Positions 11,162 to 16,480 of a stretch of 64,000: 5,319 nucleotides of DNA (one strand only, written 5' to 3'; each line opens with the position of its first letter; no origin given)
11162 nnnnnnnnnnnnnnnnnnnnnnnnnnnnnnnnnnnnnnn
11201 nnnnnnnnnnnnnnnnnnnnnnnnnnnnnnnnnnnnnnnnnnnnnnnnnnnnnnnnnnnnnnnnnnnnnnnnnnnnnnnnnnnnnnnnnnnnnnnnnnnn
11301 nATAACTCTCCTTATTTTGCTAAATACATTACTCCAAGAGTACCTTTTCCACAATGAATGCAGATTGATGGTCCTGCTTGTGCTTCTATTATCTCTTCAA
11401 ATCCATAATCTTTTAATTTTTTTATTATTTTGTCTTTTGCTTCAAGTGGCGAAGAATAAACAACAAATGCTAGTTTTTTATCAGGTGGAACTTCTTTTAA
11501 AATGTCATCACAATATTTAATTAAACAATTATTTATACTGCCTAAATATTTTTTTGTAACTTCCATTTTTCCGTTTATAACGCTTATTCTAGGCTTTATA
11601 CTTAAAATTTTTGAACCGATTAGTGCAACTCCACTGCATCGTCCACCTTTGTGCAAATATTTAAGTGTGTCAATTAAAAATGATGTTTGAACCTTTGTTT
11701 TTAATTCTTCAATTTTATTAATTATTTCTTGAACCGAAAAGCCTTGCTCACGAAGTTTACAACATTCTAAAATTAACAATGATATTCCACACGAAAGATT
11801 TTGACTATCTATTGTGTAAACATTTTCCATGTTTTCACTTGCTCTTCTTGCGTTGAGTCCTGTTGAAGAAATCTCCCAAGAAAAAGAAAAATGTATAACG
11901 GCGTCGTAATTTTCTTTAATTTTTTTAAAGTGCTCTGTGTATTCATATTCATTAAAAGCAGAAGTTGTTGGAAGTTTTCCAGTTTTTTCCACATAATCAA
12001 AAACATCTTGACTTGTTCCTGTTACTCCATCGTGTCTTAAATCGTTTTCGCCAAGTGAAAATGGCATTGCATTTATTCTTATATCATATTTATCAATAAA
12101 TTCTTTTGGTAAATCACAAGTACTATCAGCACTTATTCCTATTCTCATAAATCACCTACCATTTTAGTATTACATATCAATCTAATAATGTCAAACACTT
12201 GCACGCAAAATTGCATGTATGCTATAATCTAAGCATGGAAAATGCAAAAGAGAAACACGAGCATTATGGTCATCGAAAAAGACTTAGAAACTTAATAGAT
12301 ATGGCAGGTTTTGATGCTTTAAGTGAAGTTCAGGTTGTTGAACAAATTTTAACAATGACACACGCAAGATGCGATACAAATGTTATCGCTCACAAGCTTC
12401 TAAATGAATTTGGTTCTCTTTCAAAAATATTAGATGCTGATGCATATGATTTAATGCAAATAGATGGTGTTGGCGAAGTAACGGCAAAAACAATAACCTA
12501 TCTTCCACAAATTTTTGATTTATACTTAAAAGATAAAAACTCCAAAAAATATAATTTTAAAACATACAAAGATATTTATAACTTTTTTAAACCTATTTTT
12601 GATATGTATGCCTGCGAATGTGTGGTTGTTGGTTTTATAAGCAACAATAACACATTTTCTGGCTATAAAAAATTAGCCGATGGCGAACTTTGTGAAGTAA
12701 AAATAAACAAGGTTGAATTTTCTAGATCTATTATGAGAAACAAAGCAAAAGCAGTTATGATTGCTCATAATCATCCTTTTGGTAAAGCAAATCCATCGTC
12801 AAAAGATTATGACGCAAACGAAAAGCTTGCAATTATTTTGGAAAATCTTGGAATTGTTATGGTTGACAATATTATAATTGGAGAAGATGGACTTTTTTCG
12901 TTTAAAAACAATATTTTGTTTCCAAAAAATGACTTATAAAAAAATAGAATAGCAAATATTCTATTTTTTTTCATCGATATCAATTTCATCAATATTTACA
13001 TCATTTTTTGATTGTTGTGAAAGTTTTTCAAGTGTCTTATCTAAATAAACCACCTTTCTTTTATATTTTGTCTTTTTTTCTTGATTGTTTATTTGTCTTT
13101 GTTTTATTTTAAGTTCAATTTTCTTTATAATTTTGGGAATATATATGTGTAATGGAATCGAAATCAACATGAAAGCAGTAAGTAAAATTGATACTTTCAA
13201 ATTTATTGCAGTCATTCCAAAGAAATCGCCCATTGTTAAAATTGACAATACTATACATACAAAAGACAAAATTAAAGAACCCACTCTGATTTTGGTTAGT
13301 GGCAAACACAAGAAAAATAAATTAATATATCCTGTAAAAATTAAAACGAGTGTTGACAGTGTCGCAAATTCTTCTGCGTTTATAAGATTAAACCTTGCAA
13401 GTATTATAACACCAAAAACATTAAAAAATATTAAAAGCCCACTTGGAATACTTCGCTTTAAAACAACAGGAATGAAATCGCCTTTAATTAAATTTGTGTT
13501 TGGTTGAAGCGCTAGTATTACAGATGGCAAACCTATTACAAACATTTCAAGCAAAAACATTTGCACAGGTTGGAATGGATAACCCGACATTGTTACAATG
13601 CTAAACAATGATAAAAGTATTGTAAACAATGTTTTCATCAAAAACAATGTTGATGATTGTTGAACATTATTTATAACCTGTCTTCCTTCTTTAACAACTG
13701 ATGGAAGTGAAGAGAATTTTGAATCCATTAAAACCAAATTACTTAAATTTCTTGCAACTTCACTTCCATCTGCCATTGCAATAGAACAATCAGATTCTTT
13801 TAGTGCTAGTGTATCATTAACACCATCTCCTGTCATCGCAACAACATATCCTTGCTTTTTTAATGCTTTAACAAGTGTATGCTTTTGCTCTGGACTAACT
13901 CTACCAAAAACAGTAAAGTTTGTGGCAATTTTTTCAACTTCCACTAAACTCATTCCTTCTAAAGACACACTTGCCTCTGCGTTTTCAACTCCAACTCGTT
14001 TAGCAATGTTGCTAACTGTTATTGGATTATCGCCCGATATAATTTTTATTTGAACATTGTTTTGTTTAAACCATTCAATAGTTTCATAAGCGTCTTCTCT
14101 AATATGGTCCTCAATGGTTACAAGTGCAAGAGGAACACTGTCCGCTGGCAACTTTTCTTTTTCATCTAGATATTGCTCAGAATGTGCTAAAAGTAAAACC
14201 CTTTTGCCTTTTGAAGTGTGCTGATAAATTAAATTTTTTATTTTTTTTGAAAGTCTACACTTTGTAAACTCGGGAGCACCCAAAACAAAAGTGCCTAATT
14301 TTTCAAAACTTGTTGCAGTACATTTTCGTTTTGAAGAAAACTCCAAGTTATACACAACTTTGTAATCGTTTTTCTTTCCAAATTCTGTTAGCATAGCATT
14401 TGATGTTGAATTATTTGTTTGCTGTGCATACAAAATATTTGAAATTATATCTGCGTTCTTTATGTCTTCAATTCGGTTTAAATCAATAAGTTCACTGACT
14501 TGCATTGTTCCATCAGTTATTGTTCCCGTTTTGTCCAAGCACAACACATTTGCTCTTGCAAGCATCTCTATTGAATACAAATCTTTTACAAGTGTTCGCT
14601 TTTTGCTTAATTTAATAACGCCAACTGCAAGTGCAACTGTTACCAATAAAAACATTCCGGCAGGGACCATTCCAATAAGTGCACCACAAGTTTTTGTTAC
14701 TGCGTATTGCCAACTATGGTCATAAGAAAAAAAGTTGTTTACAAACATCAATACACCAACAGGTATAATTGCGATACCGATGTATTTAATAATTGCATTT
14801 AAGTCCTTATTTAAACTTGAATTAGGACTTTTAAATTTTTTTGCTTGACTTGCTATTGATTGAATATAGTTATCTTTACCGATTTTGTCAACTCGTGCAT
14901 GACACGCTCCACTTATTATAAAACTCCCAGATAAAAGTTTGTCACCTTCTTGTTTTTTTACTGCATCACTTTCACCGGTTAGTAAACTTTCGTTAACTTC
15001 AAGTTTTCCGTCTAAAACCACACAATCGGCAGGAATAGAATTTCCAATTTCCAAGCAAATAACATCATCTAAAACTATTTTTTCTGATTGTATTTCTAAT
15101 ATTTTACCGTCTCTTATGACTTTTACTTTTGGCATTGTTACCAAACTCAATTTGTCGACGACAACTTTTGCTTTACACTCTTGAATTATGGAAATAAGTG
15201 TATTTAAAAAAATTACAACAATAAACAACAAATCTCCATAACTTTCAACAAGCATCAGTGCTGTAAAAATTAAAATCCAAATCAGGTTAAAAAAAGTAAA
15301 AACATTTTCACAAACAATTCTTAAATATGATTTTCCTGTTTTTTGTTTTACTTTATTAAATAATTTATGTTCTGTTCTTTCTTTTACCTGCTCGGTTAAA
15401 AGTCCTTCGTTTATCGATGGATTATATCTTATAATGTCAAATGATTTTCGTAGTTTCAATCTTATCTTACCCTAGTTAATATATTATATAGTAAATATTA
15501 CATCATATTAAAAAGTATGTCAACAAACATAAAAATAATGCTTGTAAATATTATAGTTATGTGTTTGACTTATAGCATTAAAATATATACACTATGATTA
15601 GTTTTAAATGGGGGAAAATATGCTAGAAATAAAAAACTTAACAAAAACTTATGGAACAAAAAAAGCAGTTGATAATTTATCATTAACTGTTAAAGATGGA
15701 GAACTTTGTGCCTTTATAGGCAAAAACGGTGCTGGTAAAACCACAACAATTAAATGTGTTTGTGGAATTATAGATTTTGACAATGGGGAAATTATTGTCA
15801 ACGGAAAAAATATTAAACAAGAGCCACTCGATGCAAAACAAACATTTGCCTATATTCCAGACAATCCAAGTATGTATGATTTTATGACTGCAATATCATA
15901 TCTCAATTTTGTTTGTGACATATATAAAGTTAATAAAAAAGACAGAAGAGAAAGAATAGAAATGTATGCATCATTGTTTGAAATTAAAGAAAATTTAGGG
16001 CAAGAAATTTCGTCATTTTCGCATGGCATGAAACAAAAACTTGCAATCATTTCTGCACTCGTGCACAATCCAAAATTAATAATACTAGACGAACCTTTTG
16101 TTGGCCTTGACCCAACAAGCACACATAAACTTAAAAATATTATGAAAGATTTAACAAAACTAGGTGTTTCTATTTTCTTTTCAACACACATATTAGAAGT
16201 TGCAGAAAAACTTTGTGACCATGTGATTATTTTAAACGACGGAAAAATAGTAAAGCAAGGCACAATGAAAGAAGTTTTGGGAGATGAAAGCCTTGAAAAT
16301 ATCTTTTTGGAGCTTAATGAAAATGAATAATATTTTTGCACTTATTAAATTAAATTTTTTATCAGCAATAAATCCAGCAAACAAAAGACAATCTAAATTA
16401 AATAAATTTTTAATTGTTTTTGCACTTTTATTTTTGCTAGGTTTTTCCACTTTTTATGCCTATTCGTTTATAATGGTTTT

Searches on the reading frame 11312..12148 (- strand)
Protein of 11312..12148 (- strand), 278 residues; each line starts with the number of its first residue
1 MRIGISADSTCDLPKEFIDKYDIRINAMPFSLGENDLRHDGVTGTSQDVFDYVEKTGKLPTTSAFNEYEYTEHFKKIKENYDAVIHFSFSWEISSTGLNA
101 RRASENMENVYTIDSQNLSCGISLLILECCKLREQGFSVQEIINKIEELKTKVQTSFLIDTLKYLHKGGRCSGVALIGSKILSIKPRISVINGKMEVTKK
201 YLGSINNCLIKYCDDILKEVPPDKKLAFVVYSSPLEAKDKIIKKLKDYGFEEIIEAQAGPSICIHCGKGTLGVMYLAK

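Call 48: search_protein_families(library=pfam, max_evalue=1e-8, proteins=[window:11312-12148:-])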
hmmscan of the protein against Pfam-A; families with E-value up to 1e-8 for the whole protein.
window:11312-12148:- (278 aa): 1 family
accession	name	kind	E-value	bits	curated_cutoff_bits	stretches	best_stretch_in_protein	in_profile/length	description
PF02645.21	DegV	-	9.4e-54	183.1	27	1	3-277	2-279/280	Uncharacterised protein, DegV family COG1307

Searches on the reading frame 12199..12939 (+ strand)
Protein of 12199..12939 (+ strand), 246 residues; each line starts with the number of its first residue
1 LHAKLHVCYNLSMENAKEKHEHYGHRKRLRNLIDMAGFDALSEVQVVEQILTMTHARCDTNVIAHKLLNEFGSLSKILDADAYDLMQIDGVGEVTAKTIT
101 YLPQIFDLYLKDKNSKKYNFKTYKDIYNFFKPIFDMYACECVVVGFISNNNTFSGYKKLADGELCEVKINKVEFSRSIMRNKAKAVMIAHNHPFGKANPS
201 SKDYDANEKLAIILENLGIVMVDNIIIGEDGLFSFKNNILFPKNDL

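Call 49: search_protein_families(library=pfam, max_evalue=1e-8, proteins=[window:12199-12939:+])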
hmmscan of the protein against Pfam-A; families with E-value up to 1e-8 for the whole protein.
window:12199-12939:+ (246 aa): 1 family
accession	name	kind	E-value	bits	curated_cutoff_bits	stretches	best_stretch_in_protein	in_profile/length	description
PF04002.20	RadC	-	1.8e-22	80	22.1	1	121-238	2-119/121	RadC-like JAB domain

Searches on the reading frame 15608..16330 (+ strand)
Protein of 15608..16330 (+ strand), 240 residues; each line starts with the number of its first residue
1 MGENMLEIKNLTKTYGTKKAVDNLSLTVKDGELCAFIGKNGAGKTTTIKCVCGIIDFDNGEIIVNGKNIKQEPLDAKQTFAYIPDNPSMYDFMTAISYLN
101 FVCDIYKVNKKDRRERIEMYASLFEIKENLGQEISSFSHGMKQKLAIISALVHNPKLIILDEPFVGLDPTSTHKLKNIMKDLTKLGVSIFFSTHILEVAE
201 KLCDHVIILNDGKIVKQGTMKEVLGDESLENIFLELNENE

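Call 49: search_protein_families(library=pfam, max_evalue=1e-8, proteins=[window:15608-16330:+])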
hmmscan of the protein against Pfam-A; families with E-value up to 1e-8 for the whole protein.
window:15608-16330:+ (240 aa): 2 families
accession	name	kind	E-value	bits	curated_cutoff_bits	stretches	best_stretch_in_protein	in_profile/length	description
PF00005.33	ABC_tran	-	6e-28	98.6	25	1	22-164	2-136/137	ABC transporter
PF13304.12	AAA_21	-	4.8e-16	60.1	27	1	122-197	223-301/304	AAA domain, putative AbiEii toxin, Type IV TA system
